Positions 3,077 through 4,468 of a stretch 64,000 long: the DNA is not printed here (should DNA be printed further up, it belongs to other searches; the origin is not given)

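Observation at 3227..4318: Radical SAM-like enzyme with an atypical CX3CX3C cluster motif in a glycan locus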

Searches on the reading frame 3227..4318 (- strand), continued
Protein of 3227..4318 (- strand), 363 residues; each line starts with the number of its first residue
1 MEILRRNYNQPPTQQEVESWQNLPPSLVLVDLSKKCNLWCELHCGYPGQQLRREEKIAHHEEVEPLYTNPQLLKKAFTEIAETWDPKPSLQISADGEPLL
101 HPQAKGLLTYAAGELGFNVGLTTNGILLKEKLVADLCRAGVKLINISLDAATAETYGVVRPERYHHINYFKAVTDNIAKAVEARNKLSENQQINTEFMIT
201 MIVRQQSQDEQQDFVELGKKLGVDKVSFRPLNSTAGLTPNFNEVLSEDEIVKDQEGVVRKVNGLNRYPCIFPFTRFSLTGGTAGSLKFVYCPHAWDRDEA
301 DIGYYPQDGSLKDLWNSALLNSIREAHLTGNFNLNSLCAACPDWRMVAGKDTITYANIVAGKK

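Call 11: search_solved_structures(query=A1, max_evalue=0.01, show_alignments=3)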
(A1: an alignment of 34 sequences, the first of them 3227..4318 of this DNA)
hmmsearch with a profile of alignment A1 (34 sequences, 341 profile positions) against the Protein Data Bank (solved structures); distinct sequences matched with E-value up to 0.01: 34.
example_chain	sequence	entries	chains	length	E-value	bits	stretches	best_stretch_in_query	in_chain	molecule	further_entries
2fb2_A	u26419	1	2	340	2.6e-14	56.2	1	27-171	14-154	Molybdenum cofactor biosynthesis protein A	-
1tv7_A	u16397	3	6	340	3.6e-14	55.7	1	29-171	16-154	Molybdenum cofactor biosynthesis protein A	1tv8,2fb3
4m7s_A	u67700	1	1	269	4.1e-11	45.7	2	242-336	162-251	BtrN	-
4m7t_A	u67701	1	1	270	6.6e-11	45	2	242-332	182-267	BtrN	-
6y1x_A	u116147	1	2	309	1.4e-09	40.6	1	33-151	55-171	Radical SAM domain protein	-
7tol_A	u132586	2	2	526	1.8e-09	40.3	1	29-166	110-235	glycerol dibiphytanyl glycerol tetraether - macrocyclic archaeol synthase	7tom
7vob_C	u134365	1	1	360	3.8e-09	39.2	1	85-159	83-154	Cytosylglucuronate decarboxylase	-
7voc_C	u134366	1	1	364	3.9e-09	39.2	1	85-159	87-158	Cytosylglucuronate decarboxylase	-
5wgg_A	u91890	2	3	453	2.3e-08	36.6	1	12-182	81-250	Radical SAM domain protein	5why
8vpo_A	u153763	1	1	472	3.1e-08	36.2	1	27-146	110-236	Radical SAM core domain-containing protein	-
7wzv_A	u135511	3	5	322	4.2e-08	35.8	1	24-145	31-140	4Fe-4S cluster-binding domain-containing protein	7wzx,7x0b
7n7i_A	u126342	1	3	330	1.1e-07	34.4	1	22-156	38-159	Viperin-like enzyme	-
9dgw_A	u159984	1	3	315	1.1e-07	34.3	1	22-156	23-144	Radical SAM core domain-containing protein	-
9dfw_A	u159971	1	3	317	1.2e-07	34.3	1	22-156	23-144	Radical SAM core domain-containing protein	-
6b4c_A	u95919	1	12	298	1.4e-07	34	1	22-156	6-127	Viperin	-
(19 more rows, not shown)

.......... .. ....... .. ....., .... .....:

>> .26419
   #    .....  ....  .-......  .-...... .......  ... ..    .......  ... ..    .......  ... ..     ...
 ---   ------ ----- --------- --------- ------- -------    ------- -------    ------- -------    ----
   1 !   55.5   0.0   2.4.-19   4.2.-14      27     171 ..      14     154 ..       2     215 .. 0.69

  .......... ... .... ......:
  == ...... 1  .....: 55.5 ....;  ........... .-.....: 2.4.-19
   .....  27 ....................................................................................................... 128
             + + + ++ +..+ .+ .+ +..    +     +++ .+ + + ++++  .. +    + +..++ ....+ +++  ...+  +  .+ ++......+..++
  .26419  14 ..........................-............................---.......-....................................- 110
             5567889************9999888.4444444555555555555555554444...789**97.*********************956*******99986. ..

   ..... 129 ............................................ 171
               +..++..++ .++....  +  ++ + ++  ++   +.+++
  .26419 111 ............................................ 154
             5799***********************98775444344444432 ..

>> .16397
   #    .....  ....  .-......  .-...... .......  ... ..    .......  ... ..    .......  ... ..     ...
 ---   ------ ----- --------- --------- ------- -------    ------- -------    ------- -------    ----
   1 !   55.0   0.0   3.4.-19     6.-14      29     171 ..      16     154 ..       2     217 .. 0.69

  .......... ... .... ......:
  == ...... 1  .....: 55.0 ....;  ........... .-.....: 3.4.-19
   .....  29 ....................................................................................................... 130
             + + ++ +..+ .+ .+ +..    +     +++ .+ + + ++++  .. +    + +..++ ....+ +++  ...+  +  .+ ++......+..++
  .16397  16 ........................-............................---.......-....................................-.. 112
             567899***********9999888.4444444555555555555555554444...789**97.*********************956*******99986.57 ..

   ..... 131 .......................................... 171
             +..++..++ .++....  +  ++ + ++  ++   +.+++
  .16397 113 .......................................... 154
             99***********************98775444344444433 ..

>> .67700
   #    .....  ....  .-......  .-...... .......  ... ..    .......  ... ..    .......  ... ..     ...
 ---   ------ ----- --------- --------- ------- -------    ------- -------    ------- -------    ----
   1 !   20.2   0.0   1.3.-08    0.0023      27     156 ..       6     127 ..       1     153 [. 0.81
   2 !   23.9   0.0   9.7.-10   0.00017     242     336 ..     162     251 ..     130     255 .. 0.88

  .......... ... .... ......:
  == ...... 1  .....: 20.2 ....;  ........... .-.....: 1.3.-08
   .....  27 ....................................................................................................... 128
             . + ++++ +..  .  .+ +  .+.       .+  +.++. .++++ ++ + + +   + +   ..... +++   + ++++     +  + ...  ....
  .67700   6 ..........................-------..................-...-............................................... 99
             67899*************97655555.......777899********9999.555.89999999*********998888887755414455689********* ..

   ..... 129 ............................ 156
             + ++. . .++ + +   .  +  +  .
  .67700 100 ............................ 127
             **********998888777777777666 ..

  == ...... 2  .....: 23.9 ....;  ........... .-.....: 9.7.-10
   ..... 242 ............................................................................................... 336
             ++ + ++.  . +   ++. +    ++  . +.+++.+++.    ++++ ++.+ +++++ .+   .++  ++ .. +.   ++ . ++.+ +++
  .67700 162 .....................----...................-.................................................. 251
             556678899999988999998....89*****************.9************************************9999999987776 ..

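Call 19: find_encoding_contigs(protein=P0008, flank=10000, max_places=2)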
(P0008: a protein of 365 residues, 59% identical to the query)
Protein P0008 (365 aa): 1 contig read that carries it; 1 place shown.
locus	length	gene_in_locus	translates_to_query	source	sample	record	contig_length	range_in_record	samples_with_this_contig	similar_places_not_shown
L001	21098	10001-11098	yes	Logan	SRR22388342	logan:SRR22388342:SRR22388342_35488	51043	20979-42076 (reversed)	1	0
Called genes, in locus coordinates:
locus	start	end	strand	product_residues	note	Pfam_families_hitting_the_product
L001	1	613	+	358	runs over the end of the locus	PF01408:GFO_IDH_MocA, PF02894:GFO_IDH_MocA_C, PF22725:GFO_IDH_MocA_C3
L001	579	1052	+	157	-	PF25084:LbH_EIF2B (faint), PF25087:GMPPB_C (faint), PF00132:Hexapep (weak), PF14602:Hexapep_2 (weak)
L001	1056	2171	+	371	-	PF00155:Aminotran_1_2, PF00266:Aminotran_5 (weak), PF01041:DegT_DnrJ_EryC1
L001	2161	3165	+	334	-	PF01370:Epimerase, PF02719:Polysacc_synt_2, PF04321:RmlD_sub_bind, PF05368:NmrA, PF01073:3Beta_HSD, PF07993:NAD_binding_4, PF13460:NAD_binding_10, PF16363:GDP_Man_Dehyd, +1 more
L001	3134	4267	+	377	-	PF01041:DegT_DnrJ_EryC1, PF01053:Cys_Met_Meta_PP (weak)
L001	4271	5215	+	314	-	PF00551:Formyl_trans_N, PF02911:Formyl_trans_C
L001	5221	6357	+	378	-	PF00132:Hexapep, PF14602:Hexapep_2 (weak), PF00535:Glycos_transf_2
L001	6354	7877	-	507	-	PF00702:Hydrolase (weak)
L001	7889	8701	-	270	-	PF00483:NTP_transferase, PF01128:IspD (weak), PF12804:NTP_transf_3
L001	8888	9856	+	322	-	PF05978:UNC-93, PF07690:MFS_1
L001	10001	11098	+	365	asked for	PF04055:Radical_SAM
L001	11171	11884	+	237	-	PF13641:Glyco_tranf_2_3 (weak), PF00535:Glycos_transf_2, PF10111:Glyco_tranf_2_2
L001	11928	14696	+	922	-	PF00754:F5_F8_type_C, PF22633:F5_F8_type_C_2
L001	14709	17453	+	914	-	PF00754:F5_F8_type_C, PF22633:F5_F8_type_C_2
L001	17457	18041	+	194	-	PF00891:Methyltransf_2 (weak), PF13489:Methyltransf_23, PF05175:MTS (weak), PF13847:Methyltransf_31, PF08241:Methyltransf_11, PF08242:Methyltransf_12, PF13649:Methyltransf_25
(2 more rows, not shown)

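Call 20: find_encoding_contigs(protein=P0009, flank=8000, max_places=2)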
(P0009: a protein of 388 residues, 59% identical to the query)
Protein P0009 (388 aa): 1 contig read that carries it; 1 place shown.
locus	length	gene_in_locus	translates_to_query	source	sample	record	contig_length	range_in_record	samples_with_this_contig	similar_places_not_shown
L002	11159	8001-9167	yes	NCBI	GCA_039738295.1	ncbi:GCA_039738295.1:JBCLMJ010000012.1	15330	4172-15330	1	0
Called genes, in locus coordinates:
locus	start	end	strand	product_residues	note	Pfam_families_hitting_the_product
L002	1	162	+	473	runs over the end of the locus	-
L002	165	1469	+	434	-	PF13231:PMT_2 (weak)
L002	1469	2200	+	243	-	PF00535:Glycos_transf_2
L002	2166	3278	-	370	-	PF00155:Aminotran_1_2, PF01041:DegT_DnrJ_EryC1, PF00266:Aminotran_5 (weak), PF01053:Cys_Met_Meta_PP, PF01212:Beta_elim_lyase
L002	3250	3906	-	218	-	PF14602:Hexapep_2 (faint), PF25084:LbH_EIF2B, PF25087:GMPPB_C, PF00132:Hexapep (weak)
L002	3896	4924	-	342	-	PF01408:GFO_IDH_MocA, PF03447:NAD_binding_3 (weak), PF22725:GFO_IDH_MocA_C3, PF02894:GFO_IDH_MocA_C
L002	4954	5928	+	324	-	PF00106:adh_short (faint), PF01370:Epimerase, PF02719:Polysacc_synt_2, PF04321:RmlD_sub_bind, PF08659:KR (faint), PF01073:3Beta_HSD, PF07993:NAD_binding_4, PF16363:GDP_Man_Dehyd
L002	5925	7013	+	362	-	PF00155:Aminotran_1_2, PF01041:DegT_DnrJ_EryC1, PF01053:Cys_Met_Meta_PP (weak)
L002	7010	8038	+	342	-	PF13480:Acetyltransf_6 (weak)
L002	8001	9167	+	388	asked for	PF04055:Radical_SAM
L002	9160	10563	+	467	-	-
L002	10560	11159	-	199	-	?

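Call 21: find_encoding_contigs(protein=P0015, flank=10000, max_places=2)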
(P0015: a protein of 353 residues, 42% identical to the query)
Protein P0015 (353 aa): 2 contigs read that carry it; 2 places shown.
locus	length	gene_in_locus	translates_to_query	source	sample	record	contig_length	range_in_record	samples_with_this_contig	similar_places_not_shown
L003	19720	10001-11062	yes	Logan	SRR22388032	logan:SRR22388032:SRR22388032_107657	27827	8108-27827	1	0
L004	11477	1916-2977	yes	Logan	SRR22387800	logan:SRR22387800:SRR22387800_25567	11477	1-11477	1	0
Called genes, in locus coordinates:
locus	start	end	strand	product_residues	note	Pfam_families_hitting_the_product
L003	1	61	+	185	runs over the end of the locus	PF13489:Methyltransf_23, PF07021:MetW, PF13847:Methyltransf_31 (faint), PF13649:Methyltransf_25, PF08241:Methyltransf_11, PF08242:Methyltransf_12 (weak)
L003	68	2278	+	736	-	PF02366:PMT, PF13231:PMT_2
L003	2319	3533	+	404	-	PF04055:Radical_SAM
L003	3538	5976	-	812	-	PF00754:F5_F8_type_C, PF22633:F5_F8_type_C_2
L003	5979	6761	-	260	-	PF03372:Exo_endo_phos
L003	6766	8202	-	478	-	-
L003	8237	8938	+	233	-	PF00535:Glycos_transf_2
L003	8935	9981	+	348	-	PF01408:GFO_IDH_MocA, PF22725:GFO_IDH_MocA_C3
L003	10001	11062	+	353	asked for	PF04055:Radical_SAM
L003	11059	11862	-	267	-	PF00483:NTP_transferase, PF12804:NTP_transf_3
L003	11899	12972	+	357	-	PF13480:Acetyltransf_6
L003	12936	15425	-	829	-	PF00754:F5_F8_type_C, PF22633:F5_F8_type_C_2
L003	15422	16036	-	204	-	PF01209:Ubie_methyltran, PF13489:Methyltransf_23, PF08003:Methyltransf_9 (weak), PF13847:Methyltransf_31, PF08241:Methyltransf_11, PF08242:Methyltransf_12, PF13649:Methyltransf_25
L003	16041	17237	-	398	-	PF00534:Glycos_transf_1, PF13692:Glyco_trans_1_4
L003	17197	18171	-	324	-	PF01073:3Beta_HSD, PF01370:Epimerase, PF02719:Polysacc_synt_2 (faint), PF16363:GDP_Man_Dehyd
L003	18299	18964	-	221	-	-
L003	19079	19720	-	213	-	?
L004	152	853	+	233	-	PF00535:Glycos_transf_2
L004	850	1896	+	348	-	PF01408:GFO_IDH_MocA, PF22725:GFO_IDH_MocA_C3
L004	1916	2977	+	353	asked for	PF04055:Radical_SAM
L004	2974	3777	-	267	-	PF00483:NTP_transferase, PF12804:NTP_transf_3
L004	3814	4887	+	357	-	PF13480:Acetyltransf_6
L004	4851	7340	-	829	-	PF00754:F5_F8_type_C, PF22633:F5_F8_type_C_2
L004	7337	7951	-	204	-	PF01209:Ubie_methyltran, PF13489:Methyltransf_23, PF08003:Methyltransf_9 (weak), PF13847:Methyltransf_31, PF08241:Methyltransf_11, PF08242:Methyltransf_12, PF13649:Methyltransf_25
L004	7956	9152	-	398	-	PF00534:Glycos_transf_1, PF13692:Glyco_trans_1_4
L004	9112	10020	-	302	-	PF01073:3Beta_HSD (weak), PF01370:Epimerase, PF16363:GDP_Man_Dehyd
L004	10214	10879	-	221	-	-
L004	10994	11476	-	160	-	?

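Call 22: predict_structure(alignment_id=A1)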
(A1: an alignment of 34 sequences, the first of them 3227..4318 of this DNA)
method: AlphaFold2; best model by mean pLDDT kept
length: 363 residues; sequences in the alignment: 34
mean_pLDDT: 92.0   pTM: 0.92
mean pLDDT of the five models: 92.0, 91.9, 90.7, 88.8, 88.0
residues with pLDDT >= 90: 265; 70-90: 86; 50-70: 12; < 50: 0
segments of 3 or more residues with pLDDT < 50: none
pLDDT, mean of each block of 10 residues (from residue 1): 85 91 94 92 87 94 91 98 97 91 98 98 95 98 97 96 94 98 98 98 92 98 96 79 69 91 90 94 92 83 97 97 95 89 80 86 66
secondary structure, 60 per line:
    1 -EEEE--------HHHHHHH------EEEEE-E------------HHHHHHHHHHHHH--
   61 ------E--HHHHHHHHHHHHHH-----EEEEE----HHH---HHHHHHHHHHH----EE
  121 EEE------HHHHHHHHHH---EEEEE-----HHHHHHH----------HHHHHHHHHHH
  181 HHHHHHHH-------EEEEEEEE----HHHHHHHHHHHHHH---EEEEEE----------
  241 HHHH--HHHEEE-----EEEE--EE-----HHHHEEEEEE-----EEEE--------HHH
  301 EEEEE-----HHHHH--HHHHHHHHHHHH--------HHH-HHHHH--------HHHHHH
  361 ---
elements in order: E2-5 H14-20 E27-31 H46-58 H70-83 E89-93 H104-114 E119-123 H130-139 E143-147 H153-159 H170-188 E196-203 H208-221 E225-230 H241-244 E250-252 E258-261 H271-274 E275-280 E286-289 E301-305 H311-315 H318-329 H342-346 H355-360

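Call 23: find_encoding_contigs(protein=P0024, flank=8000, max_places=2)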
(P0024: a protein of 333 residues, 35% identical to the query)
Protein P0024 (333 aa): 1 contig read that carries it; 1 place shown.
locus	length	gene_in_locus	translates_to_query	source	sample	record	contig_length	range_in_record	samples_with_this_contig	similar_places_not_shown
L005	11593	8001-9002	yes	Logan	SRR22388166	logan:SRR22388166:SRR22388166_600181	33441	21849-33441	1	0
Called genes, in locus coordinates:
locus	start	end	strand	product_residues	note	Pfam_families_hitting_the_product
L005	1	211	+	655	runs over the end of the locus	PF13522:GATase_6, PF13537:GATase_7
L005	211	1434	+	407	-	PF01943:Polysacc_synt, PF13440:Polysacc_synt_3 (weak)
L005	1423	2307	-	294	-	PF00149:Metallophos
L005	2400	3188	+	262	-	PF01209:Ubie_methyltran (weak), PF05401:NodS (weak), PF13489:Methyltransf_23, PF13847:Methyltransf_31, PF08241:Methyltransf_11, PF08242:Methyltransf_12, PF13649:Methyltransf_25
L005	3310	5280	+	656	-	PF26626:DUF8201 (weak), PF13231:PMT_2 (weak)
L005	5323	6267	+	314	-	PF13489:Methyltransf_23, PF13847:Methyltransf_31 (weak), PF08241:Methyltransf_11, PF08242:Methyltransf_12 (weak), PF13649:Methyltransf_25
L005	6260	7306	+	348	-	PF01073:3Beta_HSD, PF01370:Epimerase, PF04321:RmlD_sub_bind, PF13460:NAD_binding_10 (faint), PF16363:GDP_Man_Dehyd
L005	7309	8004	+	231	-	PF00535:Glycos_transf_2, PF12804:NTP_transf_3 (weak), PF13641:Glyco_tranf_2_3 (weak)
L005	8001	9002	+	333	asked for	PF04055:Radical_SAM, PF13186:SPASM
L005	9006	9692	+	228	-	PF08889:WbqC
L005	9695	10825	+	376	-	PF01494:FAD_binding_3, PF13450:NAD_binding_8 (weak), PF01494:FAD_binding_3 (weak)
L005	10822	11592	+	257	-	?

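Call 24: find_encoding_contigs(protein=P0046, flank=8000, max_places=2)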
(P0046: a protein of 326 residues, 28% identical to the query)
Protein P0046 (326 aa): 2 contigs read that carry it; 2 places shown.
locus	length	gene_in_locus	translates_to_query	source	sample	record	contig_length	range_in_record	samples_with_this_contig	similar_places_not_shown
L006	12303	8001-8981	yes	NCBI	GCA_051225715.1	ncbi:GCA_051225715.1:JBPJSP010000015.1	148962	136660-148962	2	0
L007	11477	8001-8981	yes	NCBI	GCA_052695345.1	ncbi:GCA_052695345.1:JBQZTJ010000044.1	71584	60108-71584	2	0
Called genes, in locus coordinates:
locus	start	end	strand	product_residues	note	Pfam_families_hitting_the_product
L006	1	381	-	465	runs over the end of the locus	PF13578:Methyltransf_24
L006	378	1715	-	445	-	PF13489:Methyltransf_23, PF08241:Methyltransf_11, PF08242:Methyltransf_12 (weak), PF13649:Methyltransf_25 (weak)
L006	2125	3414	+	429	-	PF07719:TPR_2 (faint), PF13181:TPR_8 (faint), PF13428:TPR_14 (faint), PF13174:TPR_6 (faint), PF13432:TPR_16 (faint), PF14559:TPR_19 (faint)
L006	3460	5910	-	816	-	PF00702:Hydrolase (weak)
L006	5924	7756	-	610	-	PF13522:GATase_6, PF13537:GATase_7, PF00733:Asn_synthase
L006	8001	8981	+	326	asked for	PF04055:Radical_SAM, PF13186:SPASM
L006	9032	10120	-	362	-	PF01041:DegT_DnrJ_EryC1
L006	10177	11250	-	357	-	-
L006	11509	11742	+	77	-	PF01527:HTH_Tnp_1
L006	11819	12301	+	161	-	?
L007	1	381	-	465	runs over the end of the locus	PF13578:Methyltransf_24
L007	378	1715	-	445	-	PF13489:Methyltransf_23, PF08241:Methyltransf_11, PF08242:Methyltransf_12 (weak), PF13649:Methyltransf_25 (weak)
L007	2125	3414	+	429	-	PF07719:TPR_2 (faint), PF13181:TPR_8 (faint), PF13428:TPR_14 (faint), PF13174:TPR_6 (faint), PF13432:TPR_16 (faint), PF14559:TPR_19 (faint)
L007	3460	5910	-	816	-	PF00702:Hydrolase (weak)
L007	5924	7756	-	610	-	PF13522:GATase_6, PF13537:GATase_7, PF00733:Asn_synthase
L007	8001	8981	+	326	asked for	PF04055:Radical_SAM, PF13186:SPASM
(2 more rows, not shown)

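Call 26: fold_search(model_id=the predicted structure, library=pdb)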
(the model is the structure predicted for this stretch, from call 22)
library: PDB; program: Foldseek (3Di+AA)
matches with E <= 10: 1741; with E <= 0.001: 104
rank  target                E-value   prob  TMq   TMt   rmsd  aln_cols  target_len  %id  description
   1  7vob                  1.1e-10  1.00  0.55  0.61   7.8       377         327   14  The crystal structure of a Radical SAM Enzyme BlsE involved in the Biosynthesis of Blasticidin S (released 2022-05-04)
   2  5v1t_A                1.2e-10  1.00  0.58  0.48   9.9       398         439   14  Crystal structure of Streptococcus suis SuiB bound to precursor peptide SuiA (released 2017-08-30)
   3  8hzv_B                2.5e-10  1.00  0.56  0.44   9.6       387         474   16  The crystal structure of a Radical SAM Enzyme DesII (released 2024-07-10)
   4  5v1q_B                6.2e-10  1.00  0.57  0.48  10.0       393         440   15  Crystal structure of Streptococcus suis SuiB (released 2017-08-30)
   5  5v1s_A                6.9e-10  1.00  0.58  0.50   9.8       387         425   14  Crystal structure of Streptococcus suis SuiB bound to S-adenosylmethionine (released 2017-08-30)
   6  4k37_B                1.2e-09  1.00  0.54  0.54   9.6       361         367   17  Native anSMEcpe with bound AdoMet (released 2013-05-08)
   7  5v1s_B                1.8e-09  1.00  0.56  0.48  11.1       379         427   15  Crystal structure of Streptococcus suis SuiB bound to S-adenosylmethionine (released 2017-08-30)
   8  4k38_A                1.8e-09  1.00  0.55  0.54   7.8       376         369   17  Native anSMEcpe with bound AdoMet and Kp18Cys peptide (released 2013-05-08)
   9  4k37_A                1.8e-09  1.00  0.53  0.53   8.8       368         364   15  Native anSMEcpe with bound AdoMet (released 2013-05-08)
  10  8hzv_A                2.0e-09  1.00  0.58  0.46   7.8       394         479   15  The crystal structure of a Radical SAM Enzyme DesII (released 2024-07-10)
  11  4m7t                  2.9e-09  1.00  0.51  0.73   5.7       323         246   14  Crystal structure of BtrN in complex with AdoMet and 2-DOIA (released 2013-10-02)
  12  4k39_A                3.1e-09  1.00  0.54  0.55   7.8       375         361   16  Native anSMEcpe with bound AdoMet and Cp18Cys peptide (released 2013-05-08)
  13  4k36_A                3.1e-09  1.00  0.53  0.51   8.2       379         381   16  His6 tagged anSMEcpe with bound AdoMet (released 2013-05-08)
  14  8hzv_C                3.9e-09  1.00  0.58  0.45   8.5       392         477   14  The crystal structure of a Radical SAM Enzyme DesII (released 2024-07-10)
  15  5v1q_A                4.2e-09  1.00  0.57  0.49  10.1       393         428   14  Crystal structure of Streptococcus suis SuiB (released 2017-08-30)
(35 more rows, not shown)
